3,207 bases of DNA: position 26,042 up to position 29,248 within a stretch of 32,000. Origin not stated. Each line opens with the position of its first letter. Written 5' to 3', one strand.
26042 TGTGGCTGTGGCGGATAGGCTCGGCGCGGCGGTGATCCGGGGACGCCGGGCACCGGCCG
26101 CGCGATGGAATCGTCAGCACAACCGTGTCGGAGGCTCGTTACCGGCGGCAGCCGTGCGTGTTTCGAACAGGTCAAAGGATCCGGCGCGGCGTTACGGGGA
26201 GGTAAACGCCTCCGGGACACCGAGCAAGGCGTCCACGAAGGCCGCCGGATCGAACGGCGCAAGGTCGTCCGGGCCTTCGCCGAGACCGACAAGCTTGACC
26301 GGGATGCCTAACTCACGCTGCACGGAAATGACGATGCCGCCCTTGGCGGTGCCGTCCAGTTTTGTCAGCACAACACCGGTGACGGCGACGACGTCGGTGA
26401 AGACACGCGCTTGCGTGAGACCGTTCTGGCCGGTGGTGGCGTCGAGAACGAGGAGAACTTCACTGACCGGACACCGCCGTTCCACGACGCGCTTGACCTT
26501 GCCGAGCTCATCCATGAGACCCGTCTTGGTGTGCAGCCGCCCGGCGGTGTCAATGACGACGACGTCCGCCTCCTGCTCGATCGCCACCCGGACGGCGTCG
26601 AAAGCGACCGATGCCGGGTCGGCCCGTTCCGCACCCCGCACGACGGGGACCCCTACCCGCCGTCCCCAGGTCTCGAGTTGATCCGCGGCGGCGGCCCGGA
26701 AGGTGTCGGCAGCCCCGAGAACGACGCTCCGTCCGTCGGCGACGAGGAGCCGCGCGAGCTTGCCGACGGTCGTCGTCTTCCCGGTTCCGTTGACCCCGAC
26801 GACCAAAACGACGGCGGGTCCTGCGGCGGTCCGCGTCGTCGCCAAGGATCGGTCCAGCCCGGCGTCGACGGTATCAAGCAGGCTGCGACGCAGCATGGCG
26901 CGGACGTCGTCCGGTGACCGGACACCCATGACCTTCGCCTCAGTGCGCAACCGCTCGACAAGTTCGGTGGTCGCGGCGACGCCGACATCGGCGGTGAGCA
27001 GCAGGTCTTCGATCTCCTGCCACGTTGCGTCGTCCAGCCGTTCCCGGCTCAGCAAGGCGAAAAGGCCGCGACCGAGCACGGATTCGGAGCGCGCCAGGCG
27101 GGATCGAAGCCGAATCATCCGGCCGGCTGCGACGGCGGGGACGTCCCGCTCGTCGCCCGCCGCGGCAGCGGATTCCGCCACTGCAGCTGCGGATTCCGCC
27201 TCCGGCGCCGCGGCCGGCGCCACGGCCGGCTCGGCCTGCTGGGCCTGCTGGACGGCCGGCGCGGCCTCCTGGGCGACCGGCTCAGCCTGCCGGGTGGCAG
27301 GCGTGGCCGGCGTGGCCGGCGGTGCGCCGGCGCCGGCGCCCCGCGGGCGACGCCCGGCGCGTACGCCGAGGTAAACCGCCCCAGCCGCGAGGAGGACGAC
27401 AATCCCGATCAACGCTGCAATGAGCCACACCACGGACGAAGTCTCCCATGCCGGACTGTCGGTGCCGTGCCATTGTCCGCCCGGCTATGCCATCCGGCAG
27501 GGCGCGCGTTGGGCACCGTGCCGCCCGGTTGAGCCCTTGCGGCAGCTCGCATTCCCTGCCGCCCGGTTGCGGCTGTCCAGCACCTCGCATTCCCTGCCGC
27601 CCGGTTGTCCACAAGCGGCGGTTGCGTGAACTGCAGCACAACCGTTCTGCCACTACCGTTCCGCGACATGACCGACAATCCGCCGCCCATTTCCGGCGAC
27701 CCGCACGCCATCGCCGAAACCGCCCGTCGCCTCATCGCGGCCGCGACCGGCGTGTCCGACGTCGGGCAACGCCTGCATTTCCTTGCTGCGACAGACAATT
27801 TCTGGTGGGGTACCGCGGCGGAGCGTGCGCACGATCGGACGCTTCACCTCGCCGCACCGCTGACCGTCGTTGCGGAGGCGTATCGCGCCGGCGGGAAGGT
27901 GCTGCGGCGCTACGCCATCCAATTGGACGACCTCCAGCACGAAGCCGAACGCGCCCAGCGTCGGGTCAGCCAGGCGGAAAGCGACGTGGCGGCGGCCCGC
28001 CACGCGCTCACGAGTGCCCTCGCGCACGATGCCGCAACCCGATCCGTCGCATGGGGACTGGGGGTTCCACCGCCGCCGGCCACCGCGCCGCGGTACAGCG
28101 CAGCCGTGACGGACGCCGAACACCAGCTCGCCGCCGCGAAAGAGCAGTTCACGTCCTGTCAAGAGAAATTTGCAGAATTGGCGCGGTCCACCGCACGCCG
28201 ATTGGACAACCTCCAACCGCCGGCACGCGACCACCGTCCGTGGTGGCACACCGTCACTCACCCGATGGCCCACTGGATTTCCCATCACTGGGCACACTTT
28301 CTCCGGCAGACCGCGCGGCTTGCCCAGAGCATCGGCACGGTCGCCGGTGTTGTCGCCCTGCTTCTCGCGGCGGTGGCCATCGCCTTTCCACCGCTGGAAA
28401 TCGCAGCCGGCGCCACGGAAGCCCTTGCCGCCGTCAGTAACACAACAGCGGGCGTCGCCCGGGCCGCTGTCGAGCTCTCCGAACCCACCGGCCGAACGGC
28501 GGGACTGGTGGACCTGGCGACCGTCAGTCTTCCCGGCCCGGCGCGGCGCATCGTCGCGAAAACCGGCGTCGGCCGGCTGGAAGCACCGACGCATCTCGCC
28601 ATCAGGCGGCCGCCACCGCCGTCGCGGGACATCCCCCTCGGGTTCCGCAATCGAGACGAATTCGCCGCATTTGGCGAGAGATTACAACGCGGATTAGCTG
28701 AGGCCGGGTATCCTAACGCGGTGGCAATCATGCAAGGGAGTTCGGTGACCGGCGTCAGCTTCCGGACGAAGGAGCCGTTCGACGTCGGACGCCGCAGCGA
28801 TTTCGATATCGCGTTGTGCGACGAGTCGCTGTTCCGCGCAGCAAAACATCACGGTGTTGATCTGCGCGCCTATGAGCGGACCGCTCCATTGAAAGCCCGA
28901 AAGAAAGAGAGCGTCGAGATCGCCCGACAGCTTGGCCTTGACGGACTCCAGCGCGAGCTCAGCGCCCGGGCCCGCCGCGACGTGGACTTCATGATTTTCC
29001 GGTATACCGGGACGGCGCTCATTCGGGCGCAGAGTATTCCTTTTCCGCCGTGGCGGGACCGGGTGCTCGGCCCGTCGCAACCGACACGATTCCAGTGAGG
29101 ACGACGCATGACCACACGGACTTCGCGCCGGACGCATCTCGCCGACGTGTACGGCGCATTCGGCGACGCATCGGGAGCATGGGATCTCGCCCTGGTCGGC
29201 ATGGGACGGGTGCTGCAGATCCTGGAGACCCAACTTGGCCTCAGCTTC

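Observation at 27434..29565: Plus-strand two-gene island inserted between ftsY and smc: toxin / immunity-like pair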

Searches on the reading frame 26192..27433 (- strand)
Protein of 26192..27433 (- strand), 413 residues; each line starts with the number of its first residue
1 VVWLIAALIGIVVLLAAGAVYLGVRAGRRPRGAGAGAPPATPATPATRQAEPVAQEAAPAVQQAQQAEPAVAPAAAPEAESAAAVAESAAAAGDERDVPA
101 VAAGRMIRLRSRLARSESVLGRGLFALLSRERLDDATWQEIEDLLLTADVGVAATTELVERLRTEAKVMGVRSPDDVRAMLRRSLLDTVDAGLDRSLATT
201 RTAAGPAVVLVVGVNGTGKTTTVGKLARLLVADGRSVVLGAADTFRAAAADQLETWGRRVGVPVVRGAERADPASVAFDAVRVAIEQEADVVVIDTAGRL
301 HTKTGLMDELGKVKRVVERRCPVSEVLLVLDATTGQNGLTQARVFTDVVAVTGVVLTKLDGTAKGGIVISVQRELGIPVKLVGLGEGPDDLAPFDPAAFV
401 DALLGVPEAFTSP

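Call 3: search_protein_families(library=pfam, proteins=[window:26192-27433:-], max_evalue=0.1)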
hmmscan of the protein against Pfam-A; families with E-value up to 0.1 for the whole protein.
window:26192-27433:- (413 aa): 22 families
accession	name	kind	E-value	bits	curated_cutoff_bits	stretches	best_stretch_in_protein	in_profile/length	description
PF00448.28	SRP54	-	1.2e-73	247.4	22.7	1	206-405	1-196/196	SRP54-type protein, GTPase domain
PF02881.24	SRP54_N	-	5.5e-13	49.4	22.4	1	120-185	1-75/75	SRP54-type protein, helical bundle domain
PF13604.12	AAA_30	-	9.4e-07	29.2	27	1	202-304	13-104/191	AAA domain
PF13401.12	AAA_22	-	7.1e-06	26.8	27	1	206-327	5-120/130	AAA domain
PF13191.12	AAA_16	-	1.3e-05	26.2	32.6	1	201-331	20-139/167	AAA ATPase domain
PF01656.29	CbiA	-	0.00012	22.5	25.4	1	216-378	9-104/125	CobQ/CobB/MinD/ParA nucleotide binding domain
PF06414.18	Zeta_toxin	-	0.001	19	22.3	1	201-291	11-98/199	Zeta toxin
PF25199.1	nSTAND_NTPase5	-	0.0012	19.1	34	1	188-244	24-80/145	Novel STAND NTPase 5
PF13245.12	AAA_19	-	0.0019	18.8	25.1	1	201-250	6-56/134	AAA domain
PF13479.12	AAA_24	-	0.0028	18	27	1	207-301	3-77/195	AAA domain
PF03266.21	NTPase_1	-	0.0036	17.6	23.9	0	209-237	2-30/168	NTPase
PF07728.20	AAA_5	-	0.0039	17.7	22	1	209-301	2-79/139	AAA domain (dynein-related subfamily)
PF21619.2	DUF6855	-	0.0039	17.5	27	1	206-264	31-90/132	Family of unknown function (DUF6855)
PF02492.25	cobW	-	0.0056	16.7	20.7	0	286-363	81-157/180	CobW/HypB/UreG, nucleotide-binding domain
PF13207.12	AAA_17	-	0.039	14.7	27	0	212-311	1-93/136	AAA domain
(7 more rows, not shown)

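Call 26: find_related_loci(query=window:26192-27433:-, collection=genome_contigs, flank=10000)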
Query window:26192-27433:- (413 aa) in genome_contigs; peptide patterns used: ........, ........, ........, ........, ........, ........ (x = any residue, [..] = any of these).
600 stretches matched a pattern (row limit reached: there are more); 410 encode a relative of the query (tblastn E <= 1e-3); the best 80 are kept; 80 distinct loci.
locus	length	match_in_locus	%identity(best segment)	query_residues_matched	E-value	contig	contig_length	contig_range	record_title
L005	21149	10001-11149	65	4-405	3e-142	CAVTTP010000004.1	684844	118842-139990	MAG: uncultured Actinomycetes bacterium isolate MFD09671.bin.3.246 genome assembly, contig: contig_32919, whole genome s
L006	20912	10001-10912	73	102-405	4e-137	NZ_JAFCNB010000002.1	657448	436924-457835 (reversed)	Microbispora oryzae strain RL4-1S NODE_2_length_657448_cov_31.296211, whole genome shotgun sequence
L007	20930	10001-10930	73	95-404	4e-137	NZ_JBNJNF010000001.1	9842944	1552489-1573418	Microbispora sp. CA-102843 MDNA_WGS_260_1, whole genome shotgun sequence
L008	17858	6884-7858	75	77-405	6e-137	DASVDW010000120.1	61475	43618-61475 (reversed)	MAG TPA_asm: Acidothermaceae bacterium isolate SMAG_U2044 k141_477290, whole genome shotgun sequence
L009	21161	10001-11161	62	3-405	8e-136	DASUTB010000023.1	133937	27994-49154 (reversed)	MAG TPA_asm: Jiangellaceae bacterium isolate SMAG_U1751 k141_1050226, whole genome shotgun sequence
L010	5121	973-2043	67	48-405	1e-134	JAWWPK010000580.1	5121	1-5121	MAG: Nocardioidaceae bacterium isolate BP_369 scaffold_1873912, whole genome shotgun sequence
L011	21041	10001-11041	64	41-404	3e-133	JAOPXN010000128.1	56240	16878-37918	MAG: Propionibacteriaceae bacterium isolate RYN_202 scaffold_2330513, whole genome shotgun sequence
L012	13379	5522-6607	66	37-407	5e-132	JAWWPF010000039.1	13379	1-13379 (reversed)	MAG: Nocardioidaceae bacterium isolate BP_364 scaffold_17982, whole genome shotgun sequence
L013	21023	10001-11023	68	66-405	4e-130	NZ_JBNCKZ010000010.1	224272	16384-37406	Micromonospora sp. DT31 NODE_10_length_224272_cov_31.937652, whole genome shotgun sequence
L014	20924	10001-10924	70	97-404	7e-130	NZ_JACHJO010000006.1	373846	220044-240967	Nocardiopsis algeriensis strain CECT 8712 Ga0436954_06, whole genome shotgun sequence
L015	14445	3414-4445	65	69-404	2e-129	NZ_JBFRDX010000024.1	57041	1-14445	Marmoricola sp. RAF53 SCAFFOLD_23, whole genome shotgun sequence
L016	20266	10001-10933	71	95-405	2e-129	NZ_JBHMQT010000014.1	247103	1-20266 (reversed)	Sphaerimonospora cavernae strain TBRC 1851 GCM70008128_54, whole genome shotgun sequence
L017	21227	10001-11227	60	1-405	4e-128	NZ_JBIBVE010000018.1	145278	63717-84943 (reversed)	Streptomyces sp. NPDC015127 NPDC015127_260_E9.ctg-0018, whole genome shotgun sequence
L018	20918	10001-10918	73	99-404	2e-128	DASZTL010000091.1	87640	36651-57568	MAG TPA_asm: Mycobacteriales bacterium isolate SMAG_U6075 k141_163763, whole genome shotgun sequence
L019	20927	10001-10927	69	97-405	2e-128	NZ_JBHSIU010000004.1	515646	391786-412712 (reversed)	Dactylosporangium cerinum strain CGMCC 4.7152 platanus_K_default_4, whole genome shotgun sequence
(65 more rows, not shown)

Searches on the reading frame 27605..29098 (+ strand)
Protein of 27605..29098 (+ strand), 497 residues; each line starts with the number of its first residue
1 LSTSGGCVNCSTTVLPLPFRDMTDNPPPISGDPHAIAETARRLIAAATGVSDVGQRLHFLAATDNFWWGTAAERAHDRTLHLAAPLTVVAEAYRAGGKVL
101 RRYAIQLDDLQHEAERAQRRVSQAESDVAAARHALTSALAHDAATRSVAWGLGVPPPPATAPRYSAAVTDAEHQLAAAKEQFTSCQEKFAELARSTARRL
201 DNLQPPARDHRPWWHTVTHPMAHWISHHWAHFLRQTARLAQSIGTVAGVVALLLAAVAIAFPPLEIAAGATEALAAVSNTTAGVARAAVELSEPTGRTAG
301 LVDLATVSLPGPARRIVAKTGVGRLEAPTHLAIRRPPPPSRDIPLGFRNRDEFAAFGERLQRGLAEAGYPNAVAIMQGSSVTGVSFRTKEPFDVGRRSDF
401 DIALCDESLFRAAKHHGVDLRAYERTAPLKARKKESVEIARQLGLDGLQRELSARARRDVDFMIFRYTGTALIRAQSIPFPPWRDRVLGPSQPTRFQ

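Call 3: search_protein_families(library=pfam, proteins=[window:27605-29098:+], max_evalue=0.1)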
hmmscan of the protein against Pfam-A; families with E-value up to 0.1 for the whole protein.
window:27605-29098:+ (497 aa): 1 family
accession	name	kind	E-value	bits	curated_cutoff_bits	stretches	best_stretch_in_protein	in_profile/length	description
PF21725.3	T7SS_signal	-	3.1e-07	31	27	1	29-188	69-225/241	Putative T7SS secretion signal domain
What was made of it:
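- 27689..28168 (+): N-terminal WXG / T7SS_signal helical domain (aa 8-167). The WxG motif W46-W47-G48 is at 27803-27811. Pfam PF21725, E 3.1e-7, 31 bits against a gathering score of 27 (call 3).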

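Call 4: search_protein_families(library=ncbifam, proteins=[window:27605-29098:+], max_evalue=0.1)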
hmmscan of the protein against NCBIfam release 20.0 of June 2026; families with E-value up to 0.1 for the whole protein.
window:27605-29098:+ (497 aa): 1 family
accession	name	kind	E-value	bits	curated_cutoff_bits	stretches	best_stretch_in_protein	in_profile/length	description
NF043058.1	T4SS_LegC2C7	subfamily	0.06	12.3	350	0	168-204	286-322/348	LegC2/C7 family Dot/Icm T4SS effector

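Call 8: find_homologous_proteins(query=window:27668-29098:+)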
Query window:27668-29098:+ (476 aa): 6 proteins with E <= 0.001 among 8000 candidates.
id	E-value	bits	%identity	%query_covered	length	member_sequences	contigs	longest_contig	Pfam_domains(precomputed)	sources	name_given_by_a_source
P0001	0.0e+0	1016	97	100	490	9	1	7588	PF21725.4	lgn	-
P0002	2.2e-77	279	40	95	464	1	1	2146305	PF21725.4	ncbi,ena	-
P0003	4.8e-27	113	32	95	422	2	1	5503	-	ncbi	ncbi:MAG: WXG100 family type VII secretion target [Kineosporiaceae bacterium]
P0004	8.7e-27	113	32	95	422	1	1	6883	PF25547.2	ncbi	ncbi:MAG: WXG100 family type VII secretion target [Kineosporiaceae bacterium]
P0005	1.2e-24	105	49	29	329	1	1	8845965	PF25023.2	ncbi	-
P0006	1.0e-21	96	47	29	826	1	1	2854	PF05593.20,PF25023.2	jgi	jgi:RHS repeat-associated protein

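Call 12: find_encoding_contigs(protein=P0002, flank=6000, max_places=3)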
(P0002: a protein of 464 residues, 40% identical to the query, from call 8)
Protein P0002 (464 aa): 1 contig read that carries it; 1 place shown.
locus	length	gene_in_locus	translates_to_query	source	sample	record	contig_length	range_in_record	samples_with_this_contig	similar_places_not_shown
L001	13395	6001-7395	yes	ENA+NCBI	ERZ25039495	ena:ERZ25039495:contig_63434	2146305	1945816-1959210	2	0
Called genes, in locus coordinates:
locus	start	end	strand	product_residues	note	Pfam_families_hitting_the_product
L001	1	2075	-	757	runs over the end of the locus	PF08335:GlnD_UR_UTase, PF01966:HD, PF01842:ACT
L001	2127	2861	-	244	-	PF00909:Ammonium_transp, PF00543:P-II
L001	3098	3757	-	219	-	PF00909:Ammonium_transp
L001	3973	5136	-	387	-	PF02881:SRP54_N, PF13191:AAA_16 (weak), PF13604:AAA_30 (weak), PF00448:SRP54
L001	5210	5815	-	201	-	-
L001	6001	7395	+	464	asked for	PF21725:T7SS_signal (weak)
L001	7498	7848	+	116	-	-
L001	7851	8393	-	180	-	PF28549:NDPSase_N, PF00293:NUDIX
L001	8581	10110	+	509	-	PF00501:AMP-binding, PF13193:AMP-binding_C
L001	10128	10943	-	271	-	PF11716:MDMPI_N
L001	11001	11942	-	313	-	PF00296:Bac_luciferase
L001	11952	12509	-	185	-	PF00903:Glyoxalase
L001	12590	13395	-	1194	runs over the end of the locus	PF02463:SMC_N, PF13175:AAA_15, PF13304:AAA_21 (weak), PF13476:AAA_23, PF13555:AAA_29 (weak), PF06470:SMC_hinge, PF13304:AAA_21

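Call 13: find_encoding_contigs(protein=P0005, flank=6000, max_places=3)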
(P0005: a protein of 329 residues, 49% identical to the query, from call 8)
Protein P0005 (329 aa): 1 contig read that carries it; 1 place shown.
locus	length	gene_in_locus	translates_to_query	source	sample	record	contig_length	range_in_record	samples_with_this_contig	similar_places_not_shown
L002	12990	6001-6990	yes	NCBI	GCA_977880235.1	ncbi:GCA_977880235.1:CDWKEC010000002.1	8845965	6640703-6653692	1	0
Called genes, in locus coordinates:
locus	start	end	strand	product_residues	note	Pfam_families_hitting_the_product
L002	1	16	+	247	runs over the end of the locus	-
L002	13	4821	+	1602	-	PF25023:TEN_YD-shell (weak), PF05593:RHS_repeat (weak), PF25023:TEN_YD-shell, PF15649:Tox-REase-7 (weak)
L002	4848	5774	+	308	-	-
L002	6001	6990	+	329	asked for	PF25023:TEN_YD-shell (weak)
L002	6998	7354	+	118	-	-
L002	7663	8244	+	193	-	-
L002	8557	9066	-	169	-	-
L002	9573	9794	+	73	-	-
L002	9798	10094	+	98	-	-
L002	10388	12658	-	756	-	PF05729:NACHT, PF24883:NPHP3_N (faint), PF03781:FGE-sulfatase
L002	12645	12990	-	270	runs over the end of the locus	PF13271:DUF4062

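Call 16: find_encoding_contigs(protein=P0003, flank=6000, max_places=3)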
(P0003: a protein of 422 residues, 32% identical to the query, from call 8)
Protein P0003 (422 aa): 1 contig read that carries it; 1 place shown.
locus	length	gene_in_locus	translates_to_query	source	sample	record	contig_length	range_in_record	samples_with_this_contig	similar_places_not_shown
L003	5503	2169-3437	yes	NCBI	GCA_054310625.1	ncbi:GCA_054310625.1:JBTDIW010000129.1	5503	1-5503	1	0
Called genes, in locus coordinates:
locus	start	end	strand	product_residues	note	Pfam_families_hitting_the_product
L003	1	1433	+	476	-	PF16350:FAO_M, PF01571:GCV_T, PF08669:GCV_T_C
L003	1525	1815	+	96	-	PF06013:WXG100, PF10824:T7SS_ESX_EspC (weak), PF19840:DUF6317 (faint)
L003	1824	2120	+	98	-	-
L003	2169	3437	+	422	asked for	-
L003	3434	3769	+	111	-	-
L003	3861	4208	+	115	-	-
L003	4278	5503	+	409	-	?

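Call 17: find_encoding_contigs(protein=P0006, flank=6000, max_places=3)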
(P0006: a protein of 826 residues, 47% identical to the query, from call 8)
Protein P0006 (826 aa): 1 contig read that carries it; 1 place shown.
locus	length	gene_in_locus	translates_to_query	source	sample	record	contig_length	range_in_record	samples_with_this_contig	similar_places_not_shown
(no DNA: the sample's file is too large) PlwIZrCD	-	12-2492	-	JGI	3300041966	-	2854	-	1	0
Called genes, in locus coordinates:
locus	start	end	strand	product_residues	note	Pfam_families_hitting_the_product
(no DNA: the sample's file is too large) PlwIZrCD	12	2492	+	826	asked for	PF05593:RHS_repeat, PF25023:TEN_YD-shell (weak), PF05593:RHS_repeat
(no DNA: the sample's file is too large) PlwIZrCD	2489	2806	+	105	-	-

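Call 18: find_encoding_contigs(protein=P0004, flank=6000, max_places=3)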
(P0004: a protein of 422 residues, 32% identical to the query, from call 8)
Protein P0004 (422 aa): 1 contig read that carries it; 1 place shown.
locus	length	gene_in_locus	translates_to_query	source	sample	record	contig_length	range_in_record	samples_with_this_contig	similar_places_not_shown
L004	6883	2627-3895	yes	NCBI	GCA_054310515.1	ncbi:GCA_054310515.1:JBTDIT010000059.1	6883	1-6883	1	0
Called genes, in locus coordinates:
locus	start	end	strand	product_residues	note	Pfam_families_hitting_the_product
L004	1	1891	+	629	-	PF01266:DAO, PF16350:FAO_M, PF01571:GCV_T, PF08669:GCV_T_C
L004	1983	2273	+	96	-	PF06013:WXG100, PF10824:T7SS_ESX_EspC (weak), PF19840:DUF6317 (faint)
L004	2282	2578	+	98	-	-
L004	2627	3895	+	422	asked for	PF25547:WXG100_2 (weak)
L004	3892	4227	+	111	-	-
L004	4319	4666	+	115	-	-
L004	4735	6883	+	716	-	PF13401:AAA_22 (faint), PF01580:FtsK_SpoIIIE, PF13191:AAA_16 (weak)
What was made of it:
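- On T7SS (ESX) substrate, WXG100 superfamily: In Kineosporiaceae loci the homologue lies next to WXG100 and FtsK_SpoIIIE genes (calls 16, 18).
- In Kineosporiaceae MAGs, a WXG100-type protein with the same C-terminal domain sits between a WXG100 gene and an FtsK_SpoIIIE (EccC-like) ATPase gene (calls 16, 18).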

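Call 104: search_protein_families(library=padloc, proteins=[window:27668-29098:+], max_evalue=0.1)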
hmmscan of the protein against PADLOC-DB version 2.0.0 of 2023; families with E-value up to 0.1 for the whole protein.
window:27668-29098:+ (476 aa): 0 families
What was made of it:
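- On Type II toxin-antitoxin / anti-phage defence systems: No PADLOC, Pfam or NCBIfam hit (calls 3, 4, 104).
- PADLOC gives no hit (call 104).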

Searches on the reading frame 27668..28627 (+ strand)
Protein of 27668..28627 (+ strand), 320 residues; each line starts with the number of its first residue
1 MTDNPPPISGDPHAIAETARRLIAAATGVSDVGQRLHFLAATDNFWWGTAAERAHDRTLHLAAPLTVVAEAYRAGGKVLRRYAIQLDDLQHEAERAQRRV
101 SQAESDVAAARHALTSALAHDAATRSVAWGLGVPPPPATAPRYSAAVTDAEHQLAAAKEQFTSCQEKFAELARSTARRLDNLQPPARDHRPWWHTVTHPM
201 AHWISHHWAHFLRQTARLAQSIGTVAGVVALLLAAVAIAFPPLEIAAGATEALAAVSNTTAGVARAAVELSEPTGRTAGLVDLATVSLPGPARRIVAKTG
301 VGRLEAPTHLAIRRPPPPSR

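Call 101: find_related_loci(query=A9, collection=metagenome_contigs, flank=8000)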
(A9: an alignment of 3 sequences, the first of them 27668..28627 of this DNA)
Query A9 (320 aa) in metagenome_contigs; peptide patterns used: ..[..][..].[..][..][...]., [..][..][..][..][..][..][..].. (x = any residue, [..] = any of these).
600 stretches matched a pattern (row limit reached: there are more); 1 encode a relative of the query (tblastn E <= 1e-3); 1 distinct loci.
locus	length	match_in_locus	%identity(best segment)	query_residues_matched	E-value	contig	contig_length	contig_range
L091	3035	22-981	100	1-320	0e+0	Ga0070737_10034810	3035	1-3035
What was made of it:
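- Tried and rejected: The metagenome scan returned only one 3-kb contig, 100% identical over the 320 N-terminal residues used as the query (call 101).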
